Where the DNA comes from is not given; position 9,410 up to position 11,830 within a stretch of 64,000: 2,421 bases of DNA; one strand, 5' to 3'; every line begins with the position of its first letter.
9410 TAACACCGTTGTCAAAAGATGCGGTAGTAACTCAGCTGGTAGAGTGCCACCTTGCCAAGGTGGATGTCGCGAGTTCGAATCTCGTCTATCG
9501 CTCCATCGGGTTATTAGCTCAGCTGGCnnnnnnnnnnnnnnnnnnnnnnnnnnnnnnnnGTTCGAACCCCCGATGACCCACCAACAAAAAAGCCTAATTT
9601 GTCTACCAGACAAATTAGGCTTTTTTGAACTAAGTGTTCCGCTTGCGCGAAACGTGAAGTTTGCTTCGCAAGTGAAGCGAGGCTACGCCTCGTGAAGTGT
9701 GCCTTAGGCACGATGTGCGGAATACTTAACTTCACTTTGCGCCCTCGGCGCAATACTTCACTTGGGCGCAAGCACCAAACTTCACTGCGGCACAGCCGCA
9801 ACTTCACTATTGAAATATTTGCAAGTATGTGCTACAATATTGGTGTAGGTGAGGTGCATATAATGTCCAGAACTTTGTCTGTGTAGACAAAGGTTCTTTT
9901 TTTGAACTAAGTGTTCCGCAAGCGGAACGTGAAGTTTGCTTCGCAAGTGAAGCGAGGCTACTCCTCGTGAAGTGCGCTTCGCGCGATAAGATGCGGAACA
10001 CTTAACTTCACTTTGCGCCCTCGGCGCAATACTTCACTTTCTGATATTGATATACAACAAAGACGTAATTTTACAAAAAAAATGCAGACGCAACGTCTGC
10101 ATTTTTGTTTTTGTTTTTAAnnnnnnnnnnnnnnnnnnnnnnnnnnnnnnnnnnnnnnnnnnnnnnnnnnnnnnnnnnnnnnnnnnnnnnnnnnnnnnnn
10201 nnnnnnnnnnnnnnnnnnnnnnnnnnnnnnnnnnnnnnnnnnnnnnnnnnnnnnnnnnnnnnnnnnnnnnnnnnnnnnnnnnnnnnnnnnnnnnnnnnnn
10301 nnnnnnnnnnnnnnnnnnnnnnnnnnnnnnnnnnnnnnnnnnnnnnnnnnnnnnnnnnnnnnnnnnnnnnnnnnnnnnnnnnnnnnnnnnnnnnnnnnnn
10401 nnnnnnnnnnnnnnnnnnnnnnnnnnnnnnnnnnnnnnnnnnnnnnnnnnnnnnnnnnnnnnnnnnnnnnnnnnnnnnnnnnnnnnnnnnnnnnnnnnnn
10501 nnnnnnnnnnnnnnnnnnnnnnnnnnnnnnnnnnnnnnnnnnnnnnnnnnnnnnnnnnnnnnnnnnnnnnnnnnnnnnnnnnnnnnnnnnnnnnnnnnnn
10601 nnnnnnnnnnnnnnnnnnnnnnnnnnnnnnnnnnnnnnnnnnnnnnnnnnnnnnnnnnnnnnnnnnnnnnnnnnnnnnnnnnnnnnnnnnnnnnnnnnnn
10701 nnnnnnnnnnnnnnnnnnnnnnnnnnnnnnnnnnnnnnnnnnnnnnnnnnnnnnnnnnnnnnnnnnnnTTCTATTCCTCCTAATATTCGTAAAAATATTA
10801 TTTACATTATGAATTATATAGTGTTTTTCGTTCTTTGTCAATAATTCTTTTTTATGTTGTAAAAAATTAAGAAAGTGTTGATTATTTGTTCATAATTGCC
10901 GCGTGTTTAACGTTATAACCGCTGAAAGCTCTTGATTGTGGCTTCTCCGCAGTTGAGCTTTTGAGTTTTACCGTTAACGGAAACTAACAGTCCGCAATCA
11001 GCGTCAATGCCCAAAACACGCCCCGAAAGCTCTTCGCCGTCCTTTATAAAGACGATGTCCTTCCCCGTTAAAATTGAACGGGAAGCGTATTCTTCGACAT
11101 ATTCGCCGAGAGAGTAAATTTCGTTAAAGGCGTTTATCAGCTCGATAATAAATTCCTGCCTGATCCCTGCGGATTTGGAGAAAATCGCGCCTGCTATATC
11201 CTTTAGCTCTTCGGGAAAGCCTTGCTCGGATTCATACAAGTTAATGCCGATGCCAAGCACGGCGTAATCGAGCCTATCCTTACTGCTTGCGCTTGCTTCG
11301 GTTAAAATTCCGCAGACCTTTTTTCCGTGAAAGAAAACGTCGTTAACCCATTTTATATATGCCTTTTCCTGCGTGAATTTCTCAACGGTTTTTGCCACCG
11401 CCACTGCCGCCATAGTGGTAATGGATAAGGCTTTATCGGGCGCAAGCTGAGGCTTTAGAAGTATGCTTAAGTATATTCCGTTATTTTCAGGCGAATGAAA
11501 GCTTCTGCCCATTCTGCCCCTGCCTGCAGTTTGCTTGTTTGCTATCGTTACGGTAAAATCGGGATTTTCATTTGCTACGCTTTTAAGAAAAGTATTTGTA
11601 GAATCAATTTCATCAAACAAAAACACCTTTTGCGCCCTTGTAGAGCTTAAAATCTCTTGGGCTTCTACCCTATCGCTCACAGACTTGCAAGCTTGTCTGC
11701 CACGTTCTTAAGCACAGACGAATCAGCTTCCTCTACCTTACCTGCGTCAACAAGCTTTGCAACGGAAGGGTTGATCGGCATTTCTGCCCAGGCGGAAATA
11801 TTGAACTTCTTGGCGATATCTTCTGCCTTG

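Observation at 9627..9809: Hairpin-on-a-string module (copy A): seven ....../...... linkers separating different GC-rich mini-hairpins, wedged between a tRNA terminator and a consensus promoter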

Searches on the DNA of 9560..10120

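Call 11: search_rna_families(source=window, start=9560, end=10120, threshold=evalue, max_evalue=10, show_alignments=2)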
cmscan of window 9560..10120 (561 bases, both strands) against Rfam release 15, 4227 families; matches with E-value up to 10: 23.
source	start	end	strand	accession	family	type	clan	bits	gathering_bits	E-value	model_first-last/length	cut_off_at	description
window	9627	9703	+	RF01706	Gut-1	Gene; sRNA;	-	41.6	50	8.2e-07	1-77/77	no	Gut-1 RNA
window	9904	9978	+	RF01706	Gut-1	Gene; sRNA;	-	38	50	6.7e-06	1-77/77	no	Gut-1 RNA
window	10028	10113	+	RF02053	STnc430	Gene; sRNA;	-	29.4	47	0.012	1-162/162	no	Enterobacterial sRNA STnc430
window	10073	10120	-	RF02074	STnc240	Gene; sRNA;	-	24.8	55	0.23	22-77/77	5'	Enterobacterial sRNA STnc240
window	9578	9637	-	RF03879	mir-2831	Gene; miRNA;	-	23.9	90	0.026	1-75/75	no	mir-2831 microRNA precursor family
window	9585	9627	-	RF03785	mir-974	Gene; miRNA;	-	23.6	90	0.044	21-70/91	no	mir-974 microRNA precursor family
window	10038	10112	+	RF02059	STnc50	Gene; sRNA;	-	22.4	55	0.26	1-84/84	no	Salmonella enterica sRNA STnc40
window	9585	9627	+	RF03785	mir-974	Gene; miRNA;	-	21.6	90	0.15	21-70/91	no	mir-974 microRNA precursor family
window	9598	9620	-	RF01082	SBWMV1_UPD-PKh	Cis-reg;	-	20.1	32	0.26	1-25/25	no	Pseudoknot of upstream pseudoknot domain (UPD) of the 3'UTR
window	10077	10120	+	RF02420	Bp1_162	Gene; sRNA;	-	19.9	50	0.81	1-44/100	3'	Burkholderia sRNA Bp1_Cand612_SIPHT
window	10070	10120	-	RF00558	L20_leader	Cis-reg; leader;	-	19.3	58.7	0.3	72-127/127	5'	Ribosomal protein L20 leader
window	9587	9625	+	RF03436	mir-759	Gene; miRNA;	-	18.6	100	1.7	1-89/89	no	mir-759 microRNA precursor family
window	9813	9903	+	RF00515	PyrR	Cis-reg;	-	18.6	54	4.8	1-115/115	no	PyrR binding site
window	9968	10104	+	RF01796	frnS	Gene; sRNA;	-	17.9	60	1.7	1-119/119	no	Fumarate/nitrate reductase regulator sRNA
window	10057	10103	+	RF02844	RefA9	Gene; antisense;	-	17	49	6.2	1-64/64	no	Enterococcus sRNA A9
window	9585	9627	-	RF01029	mir-649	Gene; miRNA;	-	16.5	100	3.3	1-93/93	no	mir-649 microRNA precursor family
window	9583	9627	-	RF04118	MIR9481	Gene; miRNA;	-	14.9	130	3.9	1-135/135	no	MIR9481 microRNA precursor family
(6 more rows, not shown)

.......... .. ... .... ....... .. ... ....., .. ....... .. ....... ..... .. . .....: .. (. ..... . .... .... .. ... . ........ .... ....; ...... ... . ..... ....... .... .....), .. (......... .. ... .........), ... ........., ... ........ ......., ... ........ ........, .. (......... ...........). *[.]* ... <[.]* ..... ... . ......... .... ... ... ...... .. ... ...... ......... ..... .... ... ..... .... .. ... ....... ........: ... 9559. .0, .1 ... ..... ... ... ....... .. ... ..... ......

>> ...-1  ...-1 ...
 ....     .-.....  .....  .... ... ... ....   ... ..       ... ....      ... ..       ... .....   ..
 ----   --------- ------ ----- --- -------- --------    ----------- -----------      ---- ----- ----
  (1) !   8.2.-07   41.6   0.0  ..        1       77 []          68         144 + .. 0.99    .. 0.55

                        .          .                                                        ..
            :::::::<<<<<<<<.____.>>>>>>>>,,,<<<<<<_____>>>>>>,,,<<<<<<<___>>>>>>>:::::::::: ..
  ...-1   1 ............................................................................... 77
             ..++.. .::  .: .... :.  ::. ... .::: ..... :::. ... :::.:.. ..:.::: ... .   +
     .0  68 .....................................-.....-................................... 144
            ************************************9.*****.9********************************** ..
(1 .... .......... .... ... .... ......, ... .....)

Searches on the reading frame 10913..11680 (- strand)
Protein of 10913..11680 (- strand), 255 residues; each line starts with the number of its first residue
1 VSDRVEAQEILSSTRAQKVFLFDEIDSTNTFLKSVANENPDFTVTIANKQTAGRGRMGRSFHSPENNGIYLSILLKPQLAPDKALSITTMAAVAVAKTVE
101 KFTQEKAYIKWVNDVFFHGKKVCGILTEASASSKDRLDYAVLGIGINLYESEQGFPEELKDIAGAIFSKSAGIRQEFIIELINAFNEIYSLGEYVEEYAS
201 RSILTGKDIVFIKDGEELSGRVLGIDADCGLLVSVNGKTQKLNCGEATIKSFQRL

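Call 16: find_encoding_contigs(protein=window:10913-11680:-, flank=10000, max_places=10)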
Protein window:10913-11680:- (255 aa): 10 contigs read that carry it; 6 places shown.
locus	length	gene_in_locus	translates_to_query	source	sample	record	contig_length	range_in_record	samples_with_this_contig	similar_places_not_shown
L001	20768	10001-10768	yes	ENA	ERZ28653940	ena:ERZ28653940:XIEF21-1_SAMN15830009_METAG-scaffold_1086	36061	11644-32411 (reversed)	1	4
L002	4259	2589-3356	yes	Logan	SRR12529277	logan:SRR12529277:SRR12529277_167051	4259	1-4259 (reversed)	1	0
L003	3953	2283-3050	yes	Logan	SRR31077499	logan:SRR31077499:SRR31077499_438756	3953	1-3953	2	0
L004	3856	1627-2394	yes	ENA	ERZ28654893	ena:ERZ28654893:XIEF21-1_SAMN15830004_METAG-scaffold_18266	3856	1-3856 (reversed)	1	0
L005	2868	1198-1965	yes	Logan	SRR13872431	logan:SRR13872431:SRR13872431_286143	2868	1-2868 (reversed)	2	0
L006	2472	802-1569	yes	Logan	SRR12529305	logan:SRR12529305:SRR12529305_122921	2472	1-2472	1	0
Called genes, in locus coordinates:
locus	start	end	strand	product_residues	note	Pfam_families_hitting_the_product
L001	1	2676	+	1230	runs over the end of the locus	PF18072:FGAR-AT_linker, PF00586:AIRS (faint), PF02769:AIRS_C, PF13507:GATase_5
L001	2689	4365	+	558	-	PF01268:FTHFS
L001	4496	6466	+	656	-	PF06874:FBPase_2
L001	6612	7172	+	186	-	PF00908:dTDP_sugar_isom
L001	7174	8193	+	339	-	PF01073:3Beta_HSD, PF01370:Epimerase, PF02719:Polysacc_synt_2, PF04321:RmlD_sub_bind, PF07993:NAD_binding_4, PF16363:GDP_Man_Dehyd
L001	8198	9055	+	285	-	PF01370:Epimerase, PF04321:RmlD_sub_bind, PF01073:3Beta_HSD, PF02719:Polysacc_synt_2, PF07993:NAD_binding_4, PF16363:GDP_Man_Dehyd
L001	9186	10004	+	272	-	PF10609:ParA, PF01656:CbiA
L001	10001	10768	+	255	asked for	PF03099:BPL_LplA_LipB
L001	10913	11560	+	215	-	-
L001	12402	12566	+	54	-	PF07561:DUF1540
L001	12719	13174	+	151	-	PF11188:DUF2975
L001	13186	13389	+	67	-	PF13443:HTH_26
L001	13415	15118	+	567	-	PF13687:DUF4153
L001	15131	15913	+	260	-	-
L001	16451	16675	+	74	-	PF12844:HTH_19, PF01381:HTH_3, PF07022:Phage_CI_repr (weak)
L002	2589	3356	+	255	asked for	PF03099:BPL_LplA_LipB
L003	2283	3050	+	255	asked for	PF03099:BPL_LplA_LipB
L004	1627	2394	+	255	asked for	PF03099:BPL_LplA_LipB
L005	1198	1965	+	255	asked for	PF03099:BPL_LplA_LipB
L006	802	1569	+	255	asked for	PF03099:BPL_LplA_LipB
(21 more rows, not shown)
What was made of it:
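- Short-read contigs break inside the element (call 16).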
